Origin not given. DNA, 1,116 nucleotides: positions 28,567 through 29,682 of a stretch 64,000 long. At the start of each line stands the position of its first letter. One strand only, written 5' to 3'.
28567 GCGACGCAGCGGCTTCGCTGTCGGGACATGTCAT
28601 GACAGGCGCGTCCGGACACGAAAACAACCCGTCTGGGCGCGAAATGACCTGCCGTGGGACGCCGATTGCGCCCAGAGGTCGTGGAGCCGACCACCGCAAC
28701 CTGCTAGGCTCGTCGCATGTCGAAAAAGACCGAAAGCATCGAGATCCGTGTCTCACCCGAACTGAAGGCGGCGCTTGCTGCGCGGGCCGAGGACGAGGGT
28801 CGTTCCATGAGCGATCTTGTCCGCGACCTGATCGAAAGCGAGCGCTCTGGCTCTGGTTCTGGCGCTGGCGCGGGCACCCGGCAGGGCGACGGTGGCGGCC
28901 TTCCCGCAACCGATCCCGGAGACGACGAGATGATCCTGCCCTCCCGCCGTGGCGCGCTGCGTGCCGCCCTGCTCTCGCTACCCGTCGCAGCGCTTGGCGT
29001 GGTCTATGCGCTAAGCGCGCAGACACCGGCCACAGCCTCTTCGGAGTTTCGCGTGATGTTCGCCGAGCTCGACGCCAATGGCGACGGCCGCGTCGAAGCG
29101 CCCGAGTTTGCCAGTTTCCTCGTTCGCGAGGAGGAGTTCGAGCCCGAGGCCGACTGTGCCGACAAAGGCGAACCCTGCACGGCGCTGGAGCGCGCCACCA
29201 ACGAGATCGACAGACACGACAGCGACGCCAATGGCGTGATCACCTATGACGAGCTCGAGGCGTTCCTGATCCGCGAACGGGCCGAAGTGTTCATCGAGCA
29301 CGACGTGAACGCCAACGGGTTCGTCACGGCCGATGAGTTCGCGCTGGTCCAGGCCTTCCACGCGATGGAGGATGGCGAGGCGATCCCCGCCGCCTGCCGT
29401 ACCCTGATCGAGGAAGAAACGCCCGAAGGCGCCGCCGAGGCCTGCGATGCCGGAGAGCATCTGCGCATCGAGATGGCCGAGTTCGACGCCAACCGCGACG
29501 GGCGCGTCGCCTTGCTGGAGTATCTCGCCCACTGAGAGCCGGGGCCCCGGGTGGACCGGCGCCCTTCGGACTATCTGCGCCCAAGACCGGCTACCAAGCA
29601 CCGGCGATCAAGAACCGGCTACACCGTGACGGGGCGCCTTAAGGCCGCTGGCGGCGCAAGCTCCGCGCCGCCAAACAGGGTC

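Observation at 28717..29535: RHH DNA-binding domain fused across a Tat-like helix to four EF-hands: candidate transmembrane Ca2+ one-component regulator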

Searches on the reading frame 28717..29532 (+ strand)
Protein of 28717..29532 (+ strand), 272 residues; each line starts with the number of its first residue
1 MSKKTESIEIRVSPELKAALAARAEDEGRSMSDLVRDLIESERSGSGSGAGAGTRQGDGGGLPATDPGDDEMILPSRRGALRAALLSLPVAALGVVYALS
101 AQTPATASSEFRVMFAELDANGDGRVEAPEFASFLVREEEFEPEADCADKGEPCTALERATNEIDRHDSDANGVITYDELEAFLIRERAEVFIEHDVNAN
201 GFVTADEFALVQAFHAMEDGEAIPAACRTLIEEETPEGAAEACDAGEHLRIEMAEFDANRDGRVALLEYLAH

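Call 3: search_protein_families(library=pfam, proteins=[window:28717-29532:+], max_evalue=10)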
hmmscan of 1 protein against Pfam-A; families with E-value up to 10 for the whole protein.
window:28717-29532:+ (272 aa): 16 families
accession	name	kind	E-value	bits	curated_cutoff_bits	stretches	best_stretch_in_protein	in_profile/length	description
PF00036.39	EF-hand_1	-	7.8e-17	59.9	25.4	4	110-135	1-26/29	EF hand domain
PF13499.12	EF-hand_7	-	1.6e-16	60.8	30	4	190-271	6-64/67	EF-hand domain pair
PF13202.12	EF-hand_5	-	4.6e-14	51.6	25.9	4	114-135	4-25/25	EF hand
PF13405.12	EF-hand_6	-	1.6e-13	49.5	25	3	110-135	1-26/30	EF-hand domain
PF00404.24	Dockerin_1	-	8.7e-06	26.3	22.9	2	195-212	36-53/57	Dockerin type I domain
PF01402.27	RHH_1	-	1.7e-05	25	20.5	1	8-40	2-34/39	Ribbon-helix-helix protein, copG family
PF21983.2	NikA-like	-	2.5e-05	24.8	27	1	3-38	2-37/72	Mobilization protein NikA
PF13833.12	EF-hand_8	-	2.9e-05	24.2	28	1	106-137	22-53/54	EF-hand domain pair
PF22513.2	FitA-like_RHH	-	8.1e-05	22.9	27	1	12-41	8-37/39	Antitoxin FitA-like, ribbon-helix-helix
PF05534.18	HicB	-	0.0013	19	21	1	7-38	19-50/51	HicB family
PF07878.17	RHH_5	-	0.0052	16.9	26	1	10-40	6-36/43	CopG-like RHH_1 or ribbon-helix-helix domain, RHH_5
PF02697.20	VAPB_antitox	-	0.036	15.3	27.9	1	10-45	3-37/69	Putative antitoxin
PF25578.1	EF-hand_STIM1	-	0.046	14.3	32.2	0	168-187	31-50/80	Stromal interaction molecule 1-like, EF-hand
PF08515.17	TGF_beta_GS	-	0.053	13.5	21.3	1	36-50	3-18/28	Transforming growth factor beta type I GS-motif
PF08681.18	TacA1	-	0.058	13.8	21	1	8-35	2-29/80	Antitoxin TacA 1-like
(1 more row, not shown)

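Call 4: search_protein_families(library=ncbifam, proteins=[window:28717-29532:+], max_evalue=10)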
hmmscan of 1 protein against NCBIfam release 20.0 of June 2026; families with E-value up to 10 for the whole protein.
window:28717-29532:+ (272 aa): 9 families
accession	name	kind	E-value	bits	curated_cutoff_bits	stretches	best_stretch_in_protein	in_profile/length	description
NF041410.1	XopAW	subfamily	6.9e-09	35.8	120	1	99-211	52-161/235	XopAW family type III secretion system calcium-binding effector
NF041551.1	YlcI_YnfO_N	subfamily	2.1e-06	27.7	30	1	4-42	1-38/42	YlcI/YnfO family protein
NF053806.1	lanmdlnLanM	equivalog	0.0018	18.3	135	1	92-209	7-120/132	lanmodulin LanM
NF048017.1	antitoxin_RelB_like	equivalog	0.0025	18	50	1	11-41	1-31/70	type II toxin-antitoxin system RelB family antitoxin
NF041264.1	MobA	equivalog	0.0091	16.4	80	1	3-36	2-35/91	plasmid mobilization protein MobA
NF038285.1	deiodinase_rel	hypoth_equivalog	0.011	15.2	250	2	108-137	94-123/347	deiodinase family protein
NF046040.1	RelB_antitoxin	equivalog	0.046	14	50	1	8-38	1-31/69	type II toxin-antitoxin system RelB family antitoxin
NF010256.0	PRK13702.1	subfamily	0.08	13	87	1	6-43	42-79/85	replication regulatory protein RepA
NF041418.1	MbpA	equivalog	0.2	11.5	90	1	4-39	1-36/93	mobilization protein MbpA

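Call 5: search_solved_structures(query=window:28717-29532:+, max_evalue=10, show_alignments=3)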
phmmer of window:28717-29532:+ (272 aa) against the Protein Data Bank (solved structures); distinct sequences matched with E-value up to 10: 268 (the best 60 are shown).
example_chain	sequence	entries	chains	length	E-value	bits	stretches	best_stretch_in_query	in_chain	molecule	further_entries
2m7n_A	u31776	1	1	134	6.2e-06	29.3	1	111-209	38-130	Calcium-binding protein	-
1jfj_A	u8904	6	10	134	9.1e-06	28.7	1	112-209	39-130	CALCIUM-BINDING PROTEIN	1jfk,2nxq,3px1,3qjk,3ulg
2jnx_A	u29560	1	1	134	1.6e-05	27.9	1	100-209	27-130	Calcium binding protein 2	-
1exr_A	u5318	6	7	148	2.9e-05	27.1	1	92-209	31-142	CALMODULIN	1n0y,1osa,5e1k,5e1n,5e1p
2k0j_A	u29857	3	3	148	3.2e-05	27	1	92-208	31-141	calmodulin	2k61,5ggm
1clm_A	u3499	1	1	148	3.3e-05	26.9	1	92-162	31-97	CALMODULIN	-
8osi_A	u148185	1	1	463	3.8e-05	26.7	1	107-143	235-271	mNeonGreen,Calmodulin,Contig An16c0100, genomic contig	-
7jts_t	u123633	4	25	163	5e-05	26.3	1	92-219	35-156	Calmodulin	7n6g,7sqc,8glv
6ui4_B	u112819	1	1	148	5.1e-05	26.3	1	93-139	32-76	Calmodulin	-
4ysj_A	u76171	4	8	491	5.6e-05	26.1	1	63-209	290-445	Calmodulin-like domain protein kinase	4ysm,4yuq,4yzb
5dow_A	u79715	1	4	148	5.8e-05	26.1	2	92-146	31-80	Calmodulin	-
6xw2_A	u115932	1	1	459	7.5e-05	25.7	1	92-144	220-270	Genetically encoded calcium indicator NCaMP7 based on mNeonGreen fluorescent protein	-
6hcs_A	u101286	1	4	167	7.7e-05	25.7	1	92-140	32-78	Calmodulin-1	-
1ooj_A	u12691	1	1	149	9.7e-05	25.4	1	92-139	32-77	Calmodulin CMD-1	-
2bkh_B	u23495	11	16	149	0.0001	25.3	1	92-139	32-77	CALMODULIN | AT15141p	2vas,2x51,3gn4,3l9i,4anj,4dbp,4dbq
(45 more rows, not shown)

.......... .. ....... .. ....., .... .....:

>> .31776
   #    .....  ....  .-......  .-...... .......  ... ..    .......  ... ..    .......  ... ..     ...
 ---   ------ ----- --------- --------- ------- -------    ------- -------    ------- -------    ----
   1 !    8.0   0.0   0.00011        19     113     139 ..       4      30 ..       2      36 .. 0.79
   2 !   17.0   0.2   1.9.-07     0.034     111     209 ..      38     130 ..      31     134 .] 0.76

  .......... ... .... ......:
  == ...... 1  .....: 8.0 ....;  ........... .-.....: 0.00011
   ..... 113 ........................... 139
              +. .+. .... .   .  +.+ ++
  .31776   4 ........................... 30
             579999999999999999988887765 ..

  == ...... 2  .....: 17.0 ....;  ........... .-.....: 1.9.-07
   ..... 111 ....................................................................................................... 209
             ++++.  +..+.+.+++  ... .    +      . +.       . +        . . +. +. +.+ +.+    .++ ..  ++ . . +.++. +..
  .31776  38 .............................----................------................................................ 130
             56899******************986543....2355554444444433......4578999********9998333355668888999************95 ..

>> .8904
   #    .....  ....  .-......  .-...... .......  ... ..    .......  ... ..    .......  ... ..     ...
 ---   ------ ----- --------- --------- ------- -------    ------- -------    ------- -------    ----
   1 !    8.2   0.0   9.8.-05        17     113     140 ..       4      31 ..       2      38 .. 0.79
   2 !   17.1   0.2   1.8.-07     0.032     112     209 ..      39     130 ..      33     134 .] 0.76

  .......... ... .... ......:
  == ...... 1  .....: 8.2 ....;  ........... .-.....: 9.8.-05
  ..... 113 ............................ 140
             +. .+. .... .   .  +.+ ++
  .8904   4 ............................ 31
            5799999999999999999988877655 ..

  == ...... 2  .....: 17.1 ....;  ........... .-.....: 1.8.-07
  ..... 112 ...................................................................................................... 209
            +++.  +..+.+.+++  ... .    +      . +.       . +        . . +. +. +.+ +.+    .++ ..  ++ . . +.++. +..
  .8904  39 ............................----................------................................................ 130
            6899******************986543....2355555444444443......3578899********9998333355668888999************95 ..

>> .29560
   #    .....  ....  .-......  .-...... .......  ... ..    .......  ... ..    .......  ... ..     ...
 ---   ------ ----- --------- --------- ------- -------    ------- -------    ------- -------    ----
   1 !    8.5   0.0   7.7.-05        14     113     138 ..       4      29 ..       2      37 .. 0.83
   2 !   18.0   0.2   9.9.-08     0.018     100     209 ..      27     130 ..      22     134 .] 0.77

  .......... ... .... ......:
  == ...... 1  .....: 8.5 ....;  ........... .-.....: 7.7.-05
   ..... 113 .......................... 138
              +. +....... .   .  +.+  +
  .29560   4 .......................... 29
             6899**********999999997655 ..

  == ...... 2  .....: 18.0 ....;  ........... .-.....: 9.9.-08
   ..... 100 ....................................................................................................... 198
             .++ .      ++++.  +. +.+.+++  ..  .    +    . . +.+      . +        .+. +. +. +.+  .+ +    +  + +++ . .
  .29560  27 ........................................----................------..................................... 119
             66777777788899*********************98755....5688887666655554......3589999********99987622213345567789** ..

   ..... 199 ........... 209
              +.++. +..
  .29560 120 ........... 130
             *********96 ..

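Call 6: find_homologous_proteins(query=window:28717-29532:+, max_evalue=0.001)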
Query window:28717-29532:+ (272 aa): 22 proteins with E <= 0.001 among 8000 candidates.
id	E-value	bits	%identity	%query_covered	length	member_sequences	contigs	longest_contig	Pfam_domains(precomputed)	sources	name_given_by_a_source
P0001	8.2e-169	578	100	100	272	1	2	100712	PF13405.13,PF00404.25,PF13499.13,PF13202.13,PF00036.39,PF01402.28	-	-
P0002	3.8e-97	343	67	100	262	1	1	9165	PF13405.13,PF13499.13,PF13202.13,PF00036.39,PF01402.28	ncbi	ncbi:MAG: EF-hand domain-containing protein [Pseudomonadota bacterium]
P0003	4.0e-63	231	55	92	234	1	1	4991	PF13405.13,PF13499.13,PF13202.13,PF00036.39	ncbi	ncbi:MAG: hypothetical protein AAFW69_01050, partial [Pseudomonadota bacterium]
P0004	2.3e-53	199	47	99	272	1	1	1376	PF13405.13,PF13499.13,PF13202.13,PF00036.39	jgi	-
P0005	3.8e-53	199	48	100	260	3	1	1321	PF13405.13,PF13499.13,PF13833.13,PF13202.13,PF23564.2,PF00036.39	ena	-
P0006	5.8e-51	192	43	99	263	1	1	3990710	PF13405.13,PF13499.13,PF13202.13,PF00036.39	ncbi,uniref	ncbi:hypothetical protein [Gymnodinialimonas hymeniacidonis]|uniref:hypothetical protein n=1 Tax=Gym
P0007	9.3e-50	188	43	100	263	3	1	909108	PF13405.13,PF13499.13,PF13202.13,PF00036.39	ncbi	-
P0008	1.3e-49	187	54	77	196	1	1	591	PF13405.13,PF13499.13,PF13202.13,PF00036.39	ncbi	ncbi:MAG: hypothetical protein AAFY59_20495, partial [Pseudomonadota bacterium]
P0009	1.2e-48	184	42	99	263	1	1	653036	PF13405.13,PF13499.13,PF13202.13,PF00036.39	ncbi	-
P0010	2.6e-48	183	42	99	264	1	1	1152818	PF13405.13,PF13499.13,PF13202.13,PF00036.39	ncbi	-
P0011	1.8e-47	180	44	100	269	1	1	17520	PF13405.13,PF13499.13,PF13833.13,PF13202.13,PF23564.2,PF00036.39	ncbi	ncbi:MAG: EF-hand domain-containing protein [Pseudomonadota bacterium]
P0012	2.5e-46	176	42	99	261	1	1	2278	PF13405.13,PF13499.13,PF13833.13,PF13202.13,PF00036.39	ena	-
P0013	6.1e-46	175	44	99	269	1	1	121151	PF13405.13,PF13499.13,PF13833.13,PF13202.13,PF00036.39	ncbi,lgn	-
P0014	2.2e-44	170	42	99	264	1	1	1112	PF13405.13,PF13499.13,PF13202.13,PF00036.39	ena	-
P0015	4.0e-43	166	42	100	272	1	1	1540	PF13405.13,PF13499.13,PF13202.13,PF00036.39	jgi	jgi:hypothetical protein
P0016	5.5e-43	166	44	100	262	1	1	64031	PF13405.13,PF13499.13,PF13833.13,PF13202.13,PF00036.39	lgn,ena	-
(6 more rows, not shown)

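Call 9: find_encoding_contigs(protein=P0006, flank=7000, max_places=2)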
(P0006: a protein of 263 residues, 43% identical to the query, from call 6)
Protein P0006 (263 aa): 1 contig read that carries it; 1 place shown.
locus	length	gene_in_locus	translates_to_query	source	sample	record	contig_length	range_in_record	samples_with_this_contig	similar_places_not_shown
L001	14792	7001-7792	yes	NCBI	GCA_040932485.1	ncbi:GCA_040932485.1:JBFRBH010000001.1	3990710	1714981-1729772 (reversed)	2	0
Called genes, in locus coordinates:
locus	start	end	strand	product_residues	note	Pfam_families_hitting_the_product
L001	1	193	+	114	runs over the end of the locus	PF03992:ABM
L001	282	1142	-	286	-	PF02826:2-Hacid_dh_C (weak), PF03446:NAD_binding_2, PF03721:UDPG_MGDP_dh_N (faint), PF03807:F420_oxidored (weak), PF14833:NAD_binding_11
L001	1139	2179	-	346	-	PF00378:ECH_1, PF16113:ECH_2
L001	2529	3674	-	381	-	PF02771:Acyl-CoA_dh_N, PF02770:Acyl-CoA_dh_M, PF00441:Acyl-CoA_dh_1, PF08028:Acyl-CoA_dh_2, PF22924:ACOX_C_alpha1, PF21343:ACAD9-ACADV_C (weak)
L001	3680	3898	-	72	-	-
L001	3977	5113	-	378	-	PF04107:GCS2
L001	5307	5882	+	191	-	-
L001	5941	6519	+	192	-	-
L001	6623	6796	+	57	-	-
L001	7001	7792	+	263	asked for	PF13499:EF-hand_7 (faint), PF00036:EF-hand_1 (faint), PF13202:EF-hand_5 (faint), PF13405:EF-hand_6 (faint)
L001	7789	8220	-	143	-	-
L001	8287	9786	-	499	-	PF00171:Aldedh, PF05893:LuxC (weak)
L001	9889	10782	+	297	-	PF00126:HTH_1, PF03466:LysR_substrate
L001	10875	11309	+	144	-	PF00571:CBS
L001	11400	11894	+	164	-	PF01467:CTP_transf_like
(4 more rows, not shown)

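Call 10: find_encoding_contigs(protein=P0013, flank=7000, max_places=2)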
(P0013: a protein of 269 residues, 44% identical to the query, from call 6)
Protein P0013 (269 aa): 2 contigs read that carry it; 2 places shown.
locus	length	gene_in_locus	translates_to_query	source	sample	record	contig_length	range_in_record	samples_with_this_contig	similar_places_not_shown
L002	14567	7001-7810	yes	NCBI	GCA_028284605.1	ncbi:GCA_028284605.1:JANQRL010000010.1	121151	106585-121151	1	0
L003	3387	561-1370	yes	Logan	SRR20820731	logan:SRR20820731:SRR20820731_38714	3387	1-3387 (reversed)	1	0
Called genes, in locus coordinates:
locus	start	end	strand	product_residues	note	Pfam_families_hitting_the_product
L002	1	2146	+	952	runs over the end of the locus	PF00005:ABC_tran (faint), PF02463:SMC_N (faint), PF13191:AAA_16 (faint), PF13555:AAA_29 (faint), PF17760:UvrA_inter, PF17755:UvrA_DNA-bind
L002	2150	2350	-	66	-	PF11127:YgaP-like_TM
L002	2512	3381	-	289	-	PF03446:NAD_binding_2, PF03721:UDPG_MGDP_dh_N (faint), PF03807:F420_oxidored (faint), PF07991:KARI_N (faint), PF14833:NAD_binding_11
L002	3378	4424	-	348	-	PF00378:ECH_1, PF16113:ECH_2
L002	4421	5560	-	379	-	PF02771:Acyl-CoA_dh_N, PF02770:Acyl-CoA_dh_M, PF00441:Acyl-CoA_dh_1, PF08028:Acyl-CoA_dh_2, PF22924:ACOX_C_alpha1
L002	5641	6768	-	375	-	PF04107:GCS2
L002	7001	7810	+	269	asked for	PF13499:EF-hand_7 (weak), PF13833:EF-hand_8 (faint), PF00036:EF-hand_1 (faint), PF13202:EF-hand_5 (faint), PF13405:EF-hand_6 (faint)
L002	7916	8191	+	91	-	PF05015:HigB-like_toxin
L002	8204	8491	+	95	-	PF13560:HTH_31 (weak), PF01381:HTH_3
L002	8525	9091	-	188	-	PF03734:YkuD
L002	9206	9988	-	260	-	PF03372:Exo_endo_phos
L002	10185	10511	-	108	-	PF01521:Fe-S_biosyn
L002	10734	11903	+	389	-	PF01966:HD, PF13286:HD_assoc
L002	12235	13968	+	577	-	PF03485:Arg_tRNA_synt_N, PF00750:tRNA-synt_1d, PF01406:tRNA-synt_1e (faint), PF05746:DALR_1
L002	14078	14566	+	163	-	?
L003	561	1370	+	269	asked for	PF13499:EF-hand_7 (weak), PF13833:EF-hand_8 (faint), PF00036:EF-hand_1 (faint), PF13202:EF-hand_5 (faint), PF13405:EF-hand_6 (faint)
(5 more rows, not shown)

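Call 12: find_encoding_contigs(protein=P0016, flank=7000, max_places=2)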
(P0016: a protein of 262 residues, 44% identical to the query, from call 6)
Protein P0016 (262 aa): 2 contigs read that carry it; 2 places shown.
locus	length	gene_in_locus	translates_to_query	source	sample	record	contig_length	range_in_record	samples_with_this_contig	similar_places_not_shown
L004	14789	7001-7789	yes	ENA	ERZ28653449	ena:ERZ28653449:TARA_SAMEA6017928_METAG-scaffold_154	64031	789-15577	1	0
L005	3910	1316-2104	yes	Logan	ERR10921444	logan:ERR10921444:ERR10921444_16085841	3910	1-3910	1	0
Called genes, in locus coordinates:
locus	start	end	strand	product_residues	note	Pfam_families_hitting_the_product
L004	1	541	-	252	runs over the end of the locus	PF00994:MoCF_biosynth, PF24102:FLAD1_M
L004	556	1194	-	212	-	PF01323:DSBA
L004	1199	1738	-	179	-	-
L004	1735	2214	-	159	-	-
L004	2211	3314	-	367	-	PF01053:Cys_Met_Meta_PP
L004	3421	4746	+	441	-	PF00202:Aminotran_3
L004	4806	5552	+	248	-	PF13714:PEP_mutase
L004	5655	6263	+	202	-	PF04264:YceI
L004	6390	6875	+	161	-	PF02311:AraC_binding (weak), PF07883:Cupin_2, PF05899:Cupin_3 (weak)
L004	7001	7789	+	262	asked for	PF13833:EF-hand_8 (faint), PF00036:EF-hand_1 (weak), PF13202:EF-hand_5 (faint), PF13405:EF-hand_6 (faint), PF13499:EF-hand_7 (weak)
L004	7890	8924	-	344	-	PF00497:SBP_bac_3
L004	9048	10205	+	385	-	PF01053:Cys_Met_Meta_PP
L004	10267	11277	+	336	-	PF03480:DctP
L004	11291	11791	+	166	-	PF04290:DctQ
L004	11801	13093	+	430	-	PF06808:DctM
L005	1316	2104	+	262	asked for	PF13833:EF-hand_8 (faint), PF00036:EF-hand_1 (weak), PF13202:EF-hand_5 (faint), PF13405:EF-hand_6 (faint), PF13499:EF-hand_7 (weak)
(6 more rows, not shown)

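Call 13: find_encoding_contigs(protein=P0002, flank=7000, max_places=2)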
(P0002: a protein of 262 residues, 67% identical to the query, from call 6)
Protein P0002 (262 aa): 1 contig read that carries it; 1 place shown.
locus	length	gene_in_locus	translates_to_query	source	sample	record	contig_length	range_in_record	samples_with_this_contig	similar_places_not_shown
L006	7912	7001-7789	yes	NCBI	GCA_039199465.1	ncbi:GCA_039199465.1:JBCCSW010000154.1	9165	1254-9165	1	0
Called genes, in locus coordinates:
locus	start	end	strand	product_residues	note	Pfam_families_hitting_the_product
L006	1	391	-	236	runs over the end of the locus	-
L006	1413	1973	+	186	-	PF02592:Vut_1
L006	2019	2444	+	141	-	PF00472:RF-1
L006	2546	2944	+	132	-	-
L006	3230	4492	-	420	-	PF00266:Aminotran_5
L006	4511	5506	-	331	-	PF22784:PTP-SAK (weak)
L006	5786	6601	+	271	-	PF00970:FAD_binding_6 (weak)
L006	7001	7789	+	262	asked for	PF01402:RHH_1 (weak), PF00036:EF-hand_1 (faint), PF13202:EF-hand_5 (faint), PF13405:EF-hand_6 (faint), PF13499:EF-hand_7 (weak)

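Call 14: find_related_loci(query=A1, collection=genome_contigs, flank=6000)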
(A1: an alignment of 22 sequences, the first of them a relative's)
Query A1 (272 aa) in genome_contigs; peptide patterns used: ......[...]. (x = any residue, [..] = any of these).
103 stretches matched a pattern; 17 encode a relative of the query (tblastn E <= 1e-3); 17 distinct loci.
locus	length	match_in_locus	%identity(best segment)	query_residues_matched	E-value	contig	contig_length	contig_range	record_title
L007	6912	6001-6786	67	1-272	4e-96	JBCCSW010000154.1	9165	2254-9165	MAG: Pseudomonadota bacterium isolate P01_D01_bin.65 k141_43156_length_9165_cov_9.0000, whole genome shotgun sequence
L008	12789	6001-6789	43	1-272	4e-62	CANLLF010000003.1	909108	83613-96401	uncultured Roseicyclus sp. isolate 2-1281.fasta genome assembly, contig: NODE_3, whole genome shotgun sequence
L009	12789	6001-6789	42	1-272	2e-61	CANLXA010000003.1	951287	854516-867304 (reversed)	uncultured Roseicyclus sp. isolate 3-247-3Z.fasta genome assembly, contig: NODE_3, whole genome shotgun sequence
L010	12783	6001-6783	42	1-270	1e-60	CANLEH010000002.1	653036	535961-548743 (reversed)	uncultured Roseicyclus sp. isolate 2-496.fasta genome assembly, contig: NODE_2, whole genome shotgun sequence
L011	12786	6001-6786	42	1-270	1e-59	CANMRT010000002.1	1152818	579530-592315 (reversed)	uncultured Roseicyclus sp. isolate 2-601.fasta genome assembly, contig: NODE_2, whole genome shotgun sequence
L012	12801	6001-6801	44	1-270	6e-59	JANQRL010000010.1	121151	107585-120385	MAG: Paracoccaceae bacterium isolate IP29b_bin.62 k99_1755463, whole genome shotgun sequence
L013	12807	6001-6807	44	1-272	2e-55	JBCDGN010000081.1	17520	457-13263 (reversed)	MAG: Pseudomonadota bacterium isolate P01_H01_bin.133 k141_2232124_length_17520_cov_12.1052, whole genome shotgun sequen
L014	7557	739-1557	42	1-272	2e-50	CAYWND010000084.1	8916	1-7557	MAG TPA_asm: uncultured Oceanibium sp. isolate SRP135972_co2_102 genome assembly, contig: NODE_10343_length_8916_cov_6.7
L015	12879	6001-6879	37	1-270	6e-37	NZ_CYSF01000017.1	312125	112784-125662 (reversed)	Thalassovita mediterranea strain CECT 5383, whole genome shotgun sequence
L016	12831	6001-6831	36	1-272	8e-36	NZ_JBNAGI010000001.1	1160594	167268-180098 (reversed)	Aliiroseovarius crassostreae strain S72 Scaffold1, whole genome shotgun sequence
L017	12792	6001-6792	33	1-272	9e-27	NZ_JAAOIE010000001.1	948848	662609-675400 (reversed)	Cochlodiniinecator piscidefendens strain M26A2M contig1, whole genome shotgun sequence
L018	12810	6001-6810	33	1-272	3e-25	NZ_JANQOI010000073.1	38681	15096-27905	MAG: Pelagibius sp. isolate IP29b_bin.129 k99_1313581, whole genome shotgun sequence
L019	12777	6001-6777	30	1-272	1e-24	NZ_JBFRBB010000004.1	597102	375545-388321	Hoeflea sp. TYP-13 scaffold4, whole genome shotgun sequence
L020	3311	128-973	30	1-272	1e-23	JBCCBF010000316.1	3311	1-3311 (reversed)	MAG: Pseudomonadota bacterium isolate P01_A01_bin.29 k141_1455401_length_3311_cov_9.0000, whole genome shotgun sequence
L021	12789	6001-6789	30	1-272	4e-23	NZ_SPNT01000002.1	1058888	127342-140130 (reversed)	Nitratireductor sp. XY-223 NODE_2_length_1058888_cov_69.650639, whole genome shotgun sequence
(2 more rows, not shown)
